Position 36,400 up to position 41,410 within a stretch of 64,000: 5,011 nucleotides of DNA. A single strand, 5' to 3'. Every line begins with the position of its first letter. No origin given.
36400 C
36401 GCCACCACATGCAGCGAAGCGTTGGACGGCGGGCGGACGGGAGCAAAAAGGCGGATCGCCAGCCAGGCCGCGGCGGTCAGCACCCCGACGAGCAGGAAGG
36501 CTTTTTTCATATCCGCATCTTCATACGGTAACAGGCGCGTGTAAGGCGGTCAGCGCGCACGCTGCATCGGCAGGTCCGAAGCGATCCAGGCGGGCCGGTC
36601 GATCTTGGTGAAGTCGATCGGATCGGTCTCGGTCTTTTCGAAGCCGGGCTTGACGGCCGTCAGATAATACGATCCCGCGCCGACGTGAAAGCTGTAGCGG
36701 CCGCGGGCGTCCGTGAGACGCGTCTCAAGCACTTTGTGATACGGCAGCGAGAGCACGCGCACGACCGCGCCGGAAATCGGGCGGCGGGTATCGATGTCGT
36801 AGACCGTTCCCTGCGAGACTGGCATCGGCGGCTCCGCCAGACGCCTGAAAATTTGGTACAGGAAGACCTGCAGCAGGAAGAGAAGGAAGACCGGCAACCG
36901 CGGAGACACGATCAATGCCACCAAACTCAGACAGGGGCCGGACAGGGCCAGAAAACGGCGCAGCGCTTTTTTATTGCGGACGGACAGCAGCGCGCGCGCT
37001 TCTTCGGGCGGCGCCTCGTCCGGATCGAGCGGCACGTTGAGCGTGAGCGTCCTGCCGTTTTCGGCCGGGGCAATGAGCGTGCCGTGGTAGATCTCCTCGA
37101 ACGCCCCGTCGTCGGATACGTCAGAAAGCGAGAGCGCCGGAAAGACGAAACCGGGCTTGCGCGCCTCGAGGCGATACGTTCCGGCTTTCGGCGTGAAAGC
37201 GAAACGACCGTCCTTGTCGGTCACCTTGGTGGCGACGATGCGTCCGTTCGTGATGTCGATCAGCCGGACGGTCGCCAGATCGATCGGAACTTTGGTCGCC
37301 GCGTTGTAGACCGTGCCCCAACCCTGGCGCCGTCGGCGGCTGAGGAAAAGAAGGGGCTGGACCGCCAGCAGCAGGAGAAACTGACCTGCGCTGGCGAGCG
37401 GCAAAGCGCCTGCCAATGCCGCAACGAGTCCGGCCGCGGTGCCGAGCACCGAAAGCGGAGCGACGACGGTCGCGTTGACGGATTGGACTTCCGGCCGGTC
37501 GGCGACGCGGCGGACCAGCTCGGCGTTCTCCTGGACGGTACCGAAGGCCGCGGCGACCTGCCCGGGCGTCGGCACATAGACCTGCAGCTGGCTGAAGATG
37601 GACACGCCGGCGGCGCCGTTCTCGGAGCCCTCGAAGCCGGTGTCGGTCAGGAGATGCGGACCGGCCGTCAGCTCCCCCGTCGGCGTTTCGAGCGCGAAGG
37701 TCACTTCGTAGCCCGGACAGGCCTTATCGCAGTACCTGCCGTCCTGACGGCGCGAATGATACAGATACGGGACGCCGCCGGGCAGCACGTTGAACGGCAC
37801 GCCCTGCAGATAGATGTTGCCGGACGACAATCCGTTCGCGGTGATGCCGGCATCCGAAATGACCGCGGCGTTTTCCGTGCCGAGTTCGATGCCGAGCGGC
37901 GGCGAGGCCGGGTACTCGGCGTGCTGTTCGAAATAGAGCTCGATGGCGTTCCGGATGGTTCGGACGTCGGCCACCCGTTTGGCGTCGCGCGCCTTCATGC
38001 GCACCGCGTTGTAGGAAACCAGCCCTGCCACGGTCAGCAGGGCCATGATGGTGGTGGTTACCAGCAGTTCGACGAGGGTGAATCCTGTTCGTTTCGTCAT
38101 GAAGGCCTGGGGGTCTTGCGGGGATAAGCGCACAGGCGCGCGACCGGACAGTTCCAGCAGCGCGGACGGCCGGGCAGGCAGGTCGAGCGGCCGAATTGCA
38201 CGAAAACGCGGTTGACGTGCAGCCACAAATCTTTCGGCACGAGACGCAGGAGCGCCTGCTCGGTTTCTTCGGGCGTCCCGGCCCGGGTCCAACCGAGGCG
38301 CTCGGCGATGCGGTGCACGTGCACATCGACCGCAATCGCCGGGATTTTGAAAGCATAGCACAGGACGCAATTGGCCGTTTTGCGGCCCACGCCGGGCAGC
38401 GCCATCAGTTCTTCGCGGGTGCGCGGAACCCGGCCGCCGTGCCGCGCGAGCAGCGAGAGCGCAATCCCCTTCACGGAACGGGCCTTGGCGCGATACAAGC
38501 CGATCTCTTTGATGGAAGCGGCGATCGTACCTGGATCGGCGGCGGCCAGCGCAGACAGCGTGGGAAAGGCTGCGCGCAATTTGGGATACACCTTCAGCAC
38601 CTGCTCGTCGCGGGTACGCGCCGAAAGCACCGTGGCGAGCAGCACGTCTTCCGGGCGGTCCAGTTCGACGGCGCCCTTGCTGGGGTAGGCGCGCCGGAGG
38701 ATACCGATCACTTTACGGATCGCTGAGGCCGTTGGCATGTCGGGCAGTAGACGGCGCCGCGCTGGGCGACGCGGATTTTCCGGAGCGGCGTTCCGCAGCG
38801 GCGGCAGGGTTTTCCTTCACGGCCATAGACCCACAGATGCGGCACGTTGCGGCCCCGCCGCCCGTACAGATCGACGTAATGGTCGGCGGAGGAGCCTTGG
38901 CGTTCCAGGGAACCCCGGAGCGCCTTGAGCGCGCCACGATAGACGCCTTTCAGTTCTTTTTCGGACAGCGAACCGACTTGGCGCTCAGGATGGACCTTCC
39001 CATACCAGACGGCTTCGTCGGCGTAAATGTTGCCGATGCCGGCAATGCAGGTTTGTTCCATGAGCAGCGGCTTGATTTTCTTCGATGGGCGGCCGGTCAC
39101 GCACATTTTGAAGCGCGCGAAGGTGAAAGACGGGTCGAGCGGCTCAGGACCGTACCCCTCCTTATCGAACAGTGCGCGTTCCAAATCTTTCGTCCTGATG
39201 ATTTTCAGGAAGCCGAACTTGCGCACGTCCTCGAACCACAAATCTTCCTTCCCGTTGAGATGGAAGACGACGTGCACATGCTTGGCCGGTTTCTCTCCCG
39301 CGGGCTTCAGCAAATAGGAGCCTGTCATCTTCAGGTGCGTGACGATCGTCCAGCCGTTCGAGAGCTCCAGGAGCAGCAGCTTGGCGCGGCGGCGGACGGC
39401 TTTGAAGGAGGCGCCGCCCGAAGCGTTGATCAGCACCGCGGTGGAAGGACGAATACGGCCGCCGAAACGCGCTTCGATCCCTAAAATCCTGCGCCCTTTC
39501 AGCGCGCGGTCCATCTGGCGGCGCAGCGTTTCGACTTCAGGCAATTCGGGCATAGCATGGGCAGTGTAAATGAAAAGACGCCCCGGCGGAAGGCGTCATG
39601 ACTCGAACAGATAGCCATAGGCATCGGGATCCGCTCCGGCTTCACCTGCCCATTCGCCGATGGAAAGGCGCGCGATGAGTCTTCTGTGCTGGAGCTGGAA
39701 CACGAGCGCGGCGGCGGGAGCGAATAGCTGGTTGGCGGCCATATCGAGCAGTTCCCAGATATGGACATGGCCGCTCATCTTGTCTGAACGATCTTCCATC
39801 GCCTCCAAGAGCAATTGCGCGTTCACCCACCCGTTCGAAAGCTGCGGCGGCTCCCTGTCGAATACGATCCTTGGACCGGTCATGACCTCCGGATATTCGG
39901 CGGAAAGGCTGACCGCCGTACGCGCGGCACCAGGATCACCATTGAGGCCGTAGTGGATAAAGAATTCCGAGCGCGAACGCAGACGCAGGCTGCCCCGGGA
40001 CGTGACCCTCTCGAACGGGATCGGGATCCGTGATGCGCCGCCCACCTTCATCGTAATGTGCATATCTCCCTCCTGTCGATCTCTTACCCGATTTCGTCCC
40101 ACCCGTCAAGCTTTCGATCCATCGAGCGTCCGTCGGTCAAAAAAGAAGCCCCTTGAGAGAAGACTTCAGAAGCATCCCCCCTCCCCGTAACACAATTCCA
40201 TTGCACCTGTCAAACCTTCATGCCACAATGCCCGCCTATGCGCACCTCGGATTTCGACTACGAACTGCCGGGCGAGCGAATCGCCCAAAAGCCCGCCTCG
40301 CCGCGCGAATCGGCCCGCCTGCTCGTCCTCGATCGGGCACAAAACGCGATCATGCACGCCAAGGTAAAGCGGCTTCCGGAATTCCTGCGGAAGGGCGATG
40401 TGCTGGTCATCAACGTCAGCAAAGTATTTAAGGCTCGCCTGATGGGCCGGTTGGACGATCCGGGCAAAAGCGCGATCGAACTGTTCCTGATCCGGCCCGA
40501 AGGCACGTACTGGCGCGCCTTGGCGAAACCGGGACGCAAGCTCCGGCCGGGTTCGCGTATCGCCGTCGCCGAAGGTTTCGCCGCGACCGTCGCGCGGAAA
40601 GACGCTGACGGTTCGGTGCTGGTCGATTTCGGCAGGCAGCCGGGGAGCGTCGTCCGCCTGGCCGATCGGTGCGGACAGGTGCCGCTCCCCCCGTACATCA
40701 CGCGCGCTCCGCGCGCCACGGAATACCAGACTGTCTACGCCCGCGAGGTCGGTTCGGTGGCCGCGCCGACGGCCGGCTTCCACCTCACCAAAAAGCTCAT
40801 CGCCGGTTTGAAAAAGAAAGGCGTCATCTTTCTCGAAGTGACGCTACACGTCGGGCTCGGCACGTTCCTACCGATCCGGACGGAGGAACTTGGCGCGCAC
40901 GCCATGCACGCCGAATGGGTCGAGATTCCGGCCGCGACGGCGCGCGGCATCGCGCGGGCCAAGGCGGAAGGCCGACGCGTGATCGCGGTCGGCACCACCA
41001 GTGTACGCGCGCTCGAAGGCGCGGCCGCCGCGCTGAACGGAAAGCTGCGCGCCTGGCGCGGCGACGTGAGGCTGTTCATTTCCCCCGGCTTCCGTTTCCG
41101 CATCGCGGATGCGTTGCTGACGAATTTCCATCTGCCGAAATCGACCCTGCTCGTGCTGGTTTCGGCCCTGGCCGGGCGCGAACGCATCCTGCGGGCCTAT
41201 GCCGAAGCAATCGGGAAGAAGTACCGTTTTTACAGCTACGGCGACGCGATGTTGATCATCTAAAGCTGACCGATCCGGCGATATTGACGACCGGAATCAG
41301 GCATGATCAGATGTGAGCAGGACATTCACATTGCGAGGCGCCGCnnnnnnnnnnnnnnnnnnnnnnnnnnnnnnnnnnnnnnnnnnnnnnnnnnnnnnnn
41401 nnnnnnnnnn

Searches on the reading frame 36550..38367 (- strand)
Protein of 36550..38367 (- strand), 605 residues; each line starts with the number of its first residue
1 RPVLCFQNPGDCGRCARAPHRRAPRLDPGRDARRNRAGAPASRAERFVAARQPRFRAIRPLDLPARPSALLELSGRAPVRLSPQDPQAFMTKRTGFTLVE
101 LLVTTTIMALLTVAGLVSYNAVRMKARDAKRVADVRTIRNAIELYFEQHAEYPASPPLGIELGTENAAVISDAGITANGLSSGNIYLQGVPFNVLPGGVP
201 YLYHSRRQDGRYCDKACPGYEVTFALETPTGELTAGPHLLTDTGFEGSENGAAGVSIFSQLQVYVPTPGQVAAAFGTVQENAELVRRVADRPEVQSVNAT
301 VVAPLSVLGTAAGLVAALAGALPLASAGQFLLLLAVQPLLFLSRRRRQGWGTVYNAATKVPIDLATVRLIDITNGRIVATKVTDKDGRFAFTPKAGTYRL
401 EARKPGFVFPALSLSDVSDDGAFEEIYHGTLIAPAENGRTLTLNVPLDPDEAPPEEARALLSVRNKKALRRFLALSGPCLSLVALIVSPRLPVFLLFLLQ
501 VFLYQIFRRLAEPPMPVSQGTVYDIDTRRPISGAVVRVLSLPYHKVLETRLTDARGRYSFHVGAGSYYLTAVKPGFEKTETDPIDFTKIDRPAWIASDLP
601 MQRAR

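Call 65: search_protein_families(library=pfam, proteins=[window:36550-38367:-], max_evalue=0.01)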
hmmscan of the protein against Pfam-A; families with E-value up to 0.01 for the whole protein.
window:36550-38367:- (605 aa): 8 families
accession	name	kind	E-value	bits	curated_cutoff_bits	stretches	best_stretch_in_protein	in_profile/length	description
PF13620.12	CarboxypepD_reg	-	2.4e-21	76.3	32.3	2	519-585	3-68/82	Carboxypeptidase regulatory-like domain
PF13715.12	CarbopepD_reg_2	-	7.7e-10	39.1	32.2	2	351-406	3-54/88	CarboxypepD_reg-like domain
PF17210.9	SdrD_B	-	3.9e-09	37.1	29.7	2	358-406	20-68/112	SdrD B-like domain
PF11974.14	bMG3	-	3e-08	34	34.9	1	522-572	19-75/103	Bacterial alpha-2-macroglobulin MG3 domain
PF07963.17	N_methyl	-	1.6e-05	24.7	21.2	1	90-114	1-25/27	Prokaryotic N-terminal methylation motif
PF09430.16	EMC7_beta-sandw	-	0.00012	22.7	26.6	0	379-414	21-57/122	ER membrane protein complex subunit 7, beta-sandwich domain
PF07210.18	DUF1416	-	0.00054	20.3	23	0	358-402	29-72/97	Protein of unknown function (DUF1416)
PF22902.2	NOMO1-like_9th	-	0.0041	17.3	27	0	374-412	25-65/75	BOS complex subunit NOMO1-like, beta sandwich domain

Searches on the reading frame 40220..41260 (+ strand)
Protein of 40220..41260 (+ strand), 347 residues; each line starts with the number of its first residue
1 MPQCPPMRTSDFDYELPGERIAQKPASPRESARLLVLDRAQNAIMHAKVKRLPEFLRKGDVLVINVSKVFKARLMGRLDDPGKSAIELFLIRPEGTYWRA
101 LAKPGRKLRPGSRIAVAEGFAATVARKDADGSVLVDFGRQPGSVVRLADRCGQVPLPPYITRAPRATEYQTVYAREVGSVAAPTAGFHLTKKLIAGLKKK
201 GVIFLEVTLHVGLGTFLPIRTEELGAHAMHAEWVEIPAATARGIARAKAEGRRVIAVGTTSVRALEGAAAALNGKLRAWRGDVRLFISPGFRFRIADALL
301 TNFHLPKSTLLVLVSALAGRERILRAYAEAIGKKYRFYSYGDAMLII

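Call 4: search_protein_families(library=pfam, proteins=[window:40220-41260:+], max_evalue=1)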
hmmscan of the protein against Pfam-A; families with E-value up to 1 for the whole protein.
window:40220-41260:+ (347 aa): 1 family
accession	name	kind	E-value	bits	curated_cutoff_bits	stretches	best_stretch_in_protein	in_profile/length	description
PF02547.20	Queuosine_synth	-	6.7e-125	416.9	25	1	9-346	1-322/322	Queuosine biosynthesis protein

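Call 61: list_cluster_members(proteins=[P0003, P0001, window:40220-41260:+, window:42451-43647:-])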
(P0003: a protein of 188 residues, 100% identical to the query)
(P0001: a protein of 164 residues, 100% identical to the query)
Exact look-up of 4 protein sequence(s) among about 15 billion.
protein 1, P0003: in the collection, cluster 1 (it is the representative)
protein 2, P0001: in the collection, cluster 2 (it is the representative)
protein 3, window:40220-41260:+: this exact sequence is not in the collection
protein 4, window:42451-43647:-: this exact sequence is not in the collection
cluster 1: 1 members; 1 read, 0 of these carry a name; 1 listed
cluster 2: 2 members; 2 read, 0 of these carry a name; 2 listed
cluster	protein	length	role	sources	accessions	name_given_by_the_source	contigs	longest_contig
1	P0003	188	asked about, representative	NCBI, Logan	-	-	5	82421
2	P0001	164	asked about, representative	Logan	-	-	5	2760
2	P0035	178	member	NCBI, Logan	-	-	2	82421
